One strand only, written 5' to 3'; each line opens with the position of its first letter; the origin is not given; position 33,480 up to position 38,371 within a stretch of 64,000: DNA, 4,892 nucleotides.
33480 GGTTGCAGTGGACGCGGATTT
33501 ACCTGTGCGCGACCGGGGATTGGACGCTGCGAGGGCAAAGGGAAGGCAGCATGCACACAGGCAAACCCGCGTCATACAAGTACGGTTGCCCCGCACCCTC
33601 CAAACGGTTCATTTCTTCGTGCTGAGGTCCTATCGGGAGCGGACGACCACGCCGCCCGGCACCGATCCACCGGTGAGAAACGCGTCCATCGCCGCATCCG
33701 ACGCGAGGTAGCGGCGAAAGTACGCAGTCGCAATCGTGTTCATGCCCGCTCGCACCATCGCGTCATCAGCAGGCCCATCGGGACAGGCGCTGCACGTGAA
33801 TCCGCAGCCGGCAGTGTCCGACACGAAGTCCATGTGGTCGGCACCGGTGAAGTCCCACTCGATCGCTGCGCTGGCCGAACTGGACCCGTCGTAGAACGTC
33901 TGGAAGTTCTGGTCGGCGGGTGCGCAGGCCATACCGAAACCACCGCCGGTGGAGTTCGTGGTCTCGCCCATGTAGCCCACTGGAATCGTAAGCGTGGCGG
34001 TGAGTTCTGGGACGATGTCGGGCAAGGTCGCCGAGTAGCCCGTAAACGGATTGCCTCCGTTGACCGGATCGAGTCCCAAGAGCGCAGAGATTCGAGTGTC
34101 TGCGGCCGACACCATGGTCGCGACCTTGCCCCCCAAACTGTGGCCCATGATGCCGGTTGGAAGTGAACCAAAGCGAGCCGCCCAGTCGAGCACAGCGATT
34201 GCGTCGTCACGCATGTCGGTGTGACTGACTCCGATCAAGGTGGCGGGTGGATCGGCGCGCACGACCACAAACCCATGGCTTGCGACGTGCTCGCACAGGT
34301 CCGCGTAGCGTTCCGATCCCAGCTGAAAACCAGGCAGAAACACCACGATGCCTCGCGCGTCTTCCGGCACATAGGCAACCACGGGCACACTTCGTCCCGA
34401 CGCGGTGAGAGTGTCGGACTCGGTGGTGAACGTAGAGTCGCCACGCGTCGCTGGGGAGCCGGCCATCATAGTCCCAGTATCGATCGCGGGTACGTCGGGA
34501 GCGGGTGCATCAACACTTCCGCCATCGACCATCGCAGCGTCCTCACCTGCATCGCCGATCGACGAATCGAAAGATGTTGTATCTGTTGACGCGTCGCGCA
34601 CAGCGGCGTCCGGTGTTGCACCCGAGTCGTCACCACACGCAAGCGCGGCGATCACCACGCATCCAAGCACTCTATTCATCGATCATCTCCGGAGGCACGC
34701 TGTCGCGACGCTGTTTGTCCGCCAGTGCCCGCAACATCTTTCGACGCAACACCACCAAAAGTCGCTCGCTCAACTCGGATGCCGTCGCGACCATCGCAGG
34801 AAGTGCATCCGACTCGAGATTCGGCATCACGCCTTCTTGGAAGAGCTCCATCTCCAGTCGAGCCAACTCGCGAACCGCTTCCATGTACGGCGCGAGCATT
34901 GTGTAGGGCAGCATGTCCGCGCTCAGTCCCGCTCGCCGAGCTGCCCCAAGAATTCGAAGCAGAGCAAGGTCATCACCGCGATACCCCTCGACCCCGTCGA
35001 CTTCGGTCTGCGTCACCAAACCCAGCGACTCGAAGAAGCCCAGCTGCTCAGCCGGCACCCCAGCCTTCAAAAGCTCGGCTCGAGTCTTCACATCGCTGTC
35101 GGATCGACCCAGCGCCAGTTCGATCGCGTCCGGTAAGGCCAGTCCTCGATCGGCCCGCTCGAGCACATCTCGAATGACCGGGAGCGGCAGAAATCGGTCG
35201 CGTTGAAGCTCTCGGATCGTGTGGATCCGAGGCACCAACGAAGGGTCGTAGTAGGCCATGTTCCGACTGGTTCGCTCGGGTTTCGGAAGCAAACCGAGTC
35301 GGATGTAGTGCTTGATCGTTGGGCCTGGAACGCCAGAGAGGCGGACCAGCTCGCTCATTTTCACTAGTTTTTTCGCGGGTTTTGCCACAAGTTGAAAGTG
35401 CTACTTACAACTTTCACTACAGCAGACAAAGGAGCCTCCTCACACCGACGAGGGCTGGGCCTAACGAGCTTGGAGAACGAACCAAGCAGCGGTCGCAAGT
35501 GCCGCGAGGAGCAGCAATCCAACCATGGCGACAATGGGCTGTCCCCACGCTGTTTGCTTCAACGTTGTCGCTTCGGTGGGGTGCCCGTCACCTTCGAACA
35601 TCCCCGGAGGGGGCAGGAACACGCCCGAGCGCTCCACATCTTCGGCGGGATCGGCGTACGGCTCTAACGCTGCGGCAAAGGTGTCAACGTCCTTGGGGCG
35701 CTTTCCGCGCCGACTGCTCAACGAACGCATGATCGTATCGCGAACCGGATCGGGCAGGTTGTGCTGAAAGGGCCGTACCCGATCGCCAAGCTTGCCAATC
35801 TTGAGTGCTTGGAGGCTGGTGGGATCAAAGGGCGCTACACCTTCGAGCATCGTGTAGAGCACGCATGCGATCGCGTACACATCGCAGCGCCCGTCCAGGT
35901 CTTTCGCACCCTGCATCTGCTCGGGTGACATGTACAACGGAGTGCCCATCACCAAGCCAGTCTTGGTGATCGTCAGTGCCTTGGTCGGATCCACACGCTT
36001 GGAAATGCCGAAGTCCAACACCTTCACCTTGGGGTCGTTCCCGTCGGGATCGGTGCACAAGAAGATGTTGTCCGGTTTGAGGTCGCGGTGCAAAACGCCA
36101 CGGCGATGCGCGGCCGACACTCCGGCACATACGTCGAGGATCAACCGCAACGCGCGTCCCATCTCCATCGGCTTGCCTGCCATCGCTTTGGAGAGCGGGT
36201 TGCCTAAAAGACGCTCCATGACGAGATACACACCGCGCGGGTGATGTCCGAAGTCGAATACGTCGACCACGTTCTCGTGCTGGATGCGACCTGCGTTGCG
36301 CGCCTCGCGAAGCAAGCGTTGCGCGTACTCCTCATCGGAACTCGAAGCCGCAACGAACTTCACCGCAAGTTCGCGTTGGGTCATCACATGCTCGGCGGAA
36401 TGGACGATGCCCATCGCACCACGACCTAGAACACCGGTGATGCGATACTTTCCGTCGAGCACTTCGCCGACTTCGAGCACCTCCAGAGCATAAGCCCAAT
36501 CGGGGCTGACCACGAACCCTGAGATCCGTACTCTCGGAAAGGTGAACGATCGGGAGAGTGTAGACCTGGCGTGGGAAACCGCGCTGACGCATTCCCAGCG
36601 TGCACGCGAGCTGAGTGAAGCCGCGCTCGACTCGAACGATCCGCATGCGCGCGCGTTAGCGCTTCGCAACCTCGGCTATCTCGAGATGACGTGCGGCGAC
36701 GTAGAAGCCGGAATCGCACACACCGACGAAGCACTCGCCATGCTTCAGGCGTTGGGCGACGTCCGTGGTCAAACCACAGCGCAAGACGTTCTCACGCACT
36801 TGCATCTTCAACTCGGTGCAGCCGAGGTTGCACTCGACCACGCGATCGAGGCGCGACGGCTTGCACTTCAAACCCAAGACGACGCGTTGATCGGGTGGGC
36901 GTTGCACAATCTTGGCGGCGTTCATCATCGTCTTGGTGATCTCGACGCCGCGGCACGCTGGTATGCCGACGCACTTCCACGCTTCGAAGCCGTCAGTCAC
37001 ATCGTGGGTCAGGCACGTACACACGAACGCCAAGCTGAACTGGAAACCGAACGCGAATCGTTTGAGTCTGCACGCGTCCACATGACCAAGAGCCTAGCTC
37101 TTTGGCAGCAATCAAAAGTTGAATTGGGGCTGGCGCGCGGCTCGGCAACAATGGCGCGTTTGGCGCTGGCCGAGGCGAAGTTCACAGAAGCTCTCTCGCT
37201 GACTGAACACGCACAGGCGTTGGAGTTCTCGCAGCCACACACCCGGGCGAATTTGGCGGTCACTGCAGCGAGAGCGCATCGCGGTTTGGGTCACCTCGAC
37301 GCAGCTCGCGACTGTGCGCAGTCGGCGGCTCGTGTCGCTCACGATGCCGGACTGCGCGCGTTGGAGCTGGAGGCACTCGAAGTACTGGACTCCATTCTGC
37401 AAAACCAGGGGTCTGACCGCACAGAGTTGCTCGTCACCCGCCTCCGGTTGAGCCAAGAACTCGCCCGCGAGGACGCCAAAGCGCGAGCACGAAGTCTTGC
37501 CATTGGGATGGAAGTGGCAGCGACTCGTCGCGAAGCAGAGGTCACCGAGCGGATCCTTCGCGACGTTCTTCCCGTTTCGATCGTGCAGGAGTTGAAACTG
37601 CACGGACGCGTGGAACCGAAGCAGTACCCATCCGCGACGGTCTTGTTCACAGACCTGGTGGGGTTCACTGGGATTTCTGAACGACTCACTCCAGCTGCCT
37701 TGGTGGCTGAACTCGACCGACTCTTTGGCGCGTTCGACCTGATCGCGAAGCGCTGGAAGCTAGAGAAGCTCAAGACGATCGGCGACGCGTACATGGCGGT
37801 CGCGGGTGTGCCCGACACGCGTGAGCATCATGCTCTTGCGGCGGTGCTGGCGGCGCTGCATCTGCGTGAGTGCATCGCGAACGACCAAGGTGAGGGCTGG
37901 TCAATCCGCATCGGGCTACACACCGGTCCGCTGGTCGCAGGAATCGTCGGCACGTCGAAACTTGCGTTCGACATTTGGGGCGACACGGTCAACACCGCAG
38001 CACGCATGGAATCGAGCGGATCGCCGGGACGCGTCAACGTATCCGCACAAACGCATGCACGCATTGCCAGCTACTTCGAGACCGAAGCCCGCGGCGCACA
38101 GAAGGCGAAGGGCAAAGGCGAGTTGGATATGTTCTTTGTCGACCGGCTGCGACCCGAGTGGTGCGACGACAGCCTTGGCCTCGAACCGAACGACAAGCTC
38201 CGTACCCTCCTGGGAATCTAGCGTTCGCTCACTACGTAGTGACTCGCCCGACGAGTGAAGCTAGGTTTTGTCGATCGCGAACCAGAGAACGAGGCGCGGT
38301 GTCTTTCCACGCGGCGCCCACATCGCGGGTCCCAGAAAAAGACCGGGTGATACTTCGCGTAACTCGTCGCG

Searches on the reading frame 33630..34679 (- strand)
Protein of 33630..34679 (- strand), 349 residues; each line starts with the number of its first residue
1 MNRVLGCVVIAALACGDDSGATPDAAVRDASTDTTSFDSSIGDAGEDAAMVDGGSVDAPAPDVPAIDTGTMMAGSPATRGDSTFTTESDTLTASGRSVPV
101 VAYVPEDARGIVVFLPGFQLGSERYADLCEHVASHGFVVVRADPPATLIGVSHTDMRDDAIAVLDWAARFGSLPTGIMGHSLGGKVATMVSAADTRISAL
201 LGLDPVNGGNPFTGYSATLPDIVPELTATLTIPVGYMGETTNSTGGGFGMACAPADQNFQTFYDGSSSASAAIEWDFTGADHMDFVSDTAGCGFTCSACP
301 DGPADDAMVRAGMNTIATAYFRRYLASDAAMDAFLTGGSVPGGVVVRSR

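Call 7: search_protein_families(library=pfam, proteins=[window:33630-34679:-], max_evalue=0.001)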
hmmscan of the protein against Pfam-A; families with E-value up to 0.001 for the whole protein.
window:33630-34679:- (349 aa): 5 families
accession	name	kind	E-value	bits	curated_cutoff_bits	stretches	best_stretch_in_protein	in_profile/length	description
PF07224.18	Chlorophyllase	-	6.3e-21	74.9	26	1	94-329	27-277/301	Chlorophyllase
PF12146.15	Hydrolase_4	-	4e-07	30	27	1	107-196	2-99/239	Serine aminopeptidase, S33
PF12740.14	PETase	-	1.3e-06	28.4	28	1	83-213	24-165/263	PET hydrolase-like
PF12697.13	Abhydrolase_6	-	3.3e-06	28.4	26.3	1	112-334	1-199/217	Alpha/beta hydrolase family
PF12695.13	Abhydrolase_5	-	0.00013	22.3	27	1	112-201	2-85/164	Alpha/beta hydrolase family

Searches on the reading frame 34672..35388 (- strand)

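Call 7: search_protein_families(library=pfam, proteins=[window:34672-35388:-], max_evalue=0.001)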
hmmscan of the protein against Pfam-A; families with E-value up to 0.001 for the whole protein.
window:34672-35388:- (238 aa): 2 families
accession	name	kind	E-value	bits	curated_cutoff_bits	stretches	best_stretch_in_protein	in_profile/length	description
PF13411.12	MerR_1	-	1.1e-19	70.8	21.6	1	10-78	2-68/69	MerR HTH family regulatory protein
PF00376.29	MerR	-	2.5e-09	37.2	28.2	1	11-47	2-38/38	MerR family regulatory protein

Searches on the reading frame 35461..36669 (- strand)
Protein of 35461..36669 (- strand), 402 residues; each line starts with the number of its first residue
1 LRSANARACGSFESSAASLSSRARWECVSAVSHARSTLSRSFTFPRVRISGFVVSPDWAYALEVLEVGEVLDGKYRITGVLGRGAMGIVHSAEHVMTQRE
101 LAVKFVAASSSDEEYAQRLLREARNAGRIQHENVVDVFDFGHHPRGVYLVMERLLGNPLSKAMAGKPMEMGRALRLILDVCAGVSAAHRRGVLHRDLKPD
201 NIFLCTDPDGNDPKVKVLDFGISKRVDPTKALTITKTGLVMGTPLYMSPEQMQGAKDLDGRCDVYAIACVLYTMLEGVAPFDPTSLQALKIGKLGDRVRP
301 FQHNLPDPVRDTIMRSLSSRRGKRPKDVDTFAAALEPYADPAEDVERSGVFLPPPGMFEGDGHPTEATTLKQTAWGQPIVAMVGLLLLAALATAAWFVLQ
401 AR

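Call 7: search_protein_families(library=pfam, proteins=[window:35461-36669:-], max_evalue=0.001)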
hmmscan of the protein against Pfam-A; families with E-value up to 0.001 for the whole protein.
window:35461-36669:- (402 aa): 4 families
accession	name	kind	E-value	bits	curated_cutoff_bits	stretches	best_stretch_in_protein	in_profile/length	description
PF00069.31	Pkinase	-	3.2e-42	145.2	31.7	1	75-324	1-251/263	Protein kinase domain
PF07714.23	PK_Tyr_Ser-Thr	-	4.7e-25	88.8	23.1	1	78-326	4-250/258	Protein tyrosine and serine/threonine kinase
PF03109.22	ABC1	-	0.00027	20.6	22.9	1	148-234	144-225/244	ABC1 atypical kinase-like domain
PF17667.7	Pkinase_fungal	-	0.00034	19.9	24.1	1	130-254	261-367/387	Fungal protein kinase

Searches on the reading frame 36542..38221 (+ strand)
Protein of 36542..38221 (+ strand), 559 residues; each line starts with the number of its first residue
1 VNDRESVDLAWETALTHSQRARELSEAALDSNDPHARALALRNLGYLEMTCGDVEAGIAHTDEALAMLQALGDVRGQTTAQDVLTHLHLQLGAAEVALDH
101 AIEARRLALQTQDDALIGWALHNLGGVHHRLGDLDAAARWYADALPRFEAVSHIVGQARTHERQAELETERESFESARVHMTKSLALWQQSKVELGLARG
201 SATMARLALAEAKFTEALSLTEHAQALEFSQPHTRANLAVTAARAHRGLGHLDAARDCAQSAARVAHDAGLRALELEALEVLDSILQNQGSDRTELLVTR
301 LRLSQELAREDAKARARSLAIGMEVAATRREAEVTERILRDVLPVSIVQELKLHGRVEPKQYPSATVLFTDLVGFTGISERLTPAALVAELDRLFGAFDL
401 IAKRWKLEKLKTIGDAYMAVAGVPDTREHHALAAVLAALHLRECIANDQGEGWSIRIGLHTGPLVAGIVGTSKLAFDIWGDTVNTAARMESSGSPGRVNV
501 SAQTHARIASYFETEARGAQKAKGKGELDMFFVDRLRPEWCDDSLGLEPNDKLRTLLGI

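Call 7: search_protein_families(library=pfam, proteins=[window:36542-38221:+], max_evalue=0.001)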
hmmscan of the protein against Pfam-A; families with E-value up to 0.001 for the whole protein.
window:36542-38221:+ (559 aa): 5 families
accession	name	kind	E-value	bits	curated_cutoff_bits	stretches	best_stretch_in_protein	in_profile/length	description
PF00211.25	Guanylate_cyc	-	1.8e-49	168.2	21.9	1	358-533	2-181/183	Adenylate and Guanylate cyclase catalytic domain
PF13424.12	TPR_12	-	1.4e-10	41.6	30.1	1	87-149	12-76/77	Tetratricopeptide repeat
PF17874.7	TPR_MalT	-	1.2e-09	38.3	45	1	46-277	9-244/336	MalT-like TPR region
PF24885.1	TPR_NPHP3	-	3.9e-05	23.6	100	1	91-203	115-228/239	Nephrocystin-3 TPR domain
PF13374.12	TPR_10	-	0.00064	20.1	27.5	1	119-151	3-35/42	Tetratricopeptide repeat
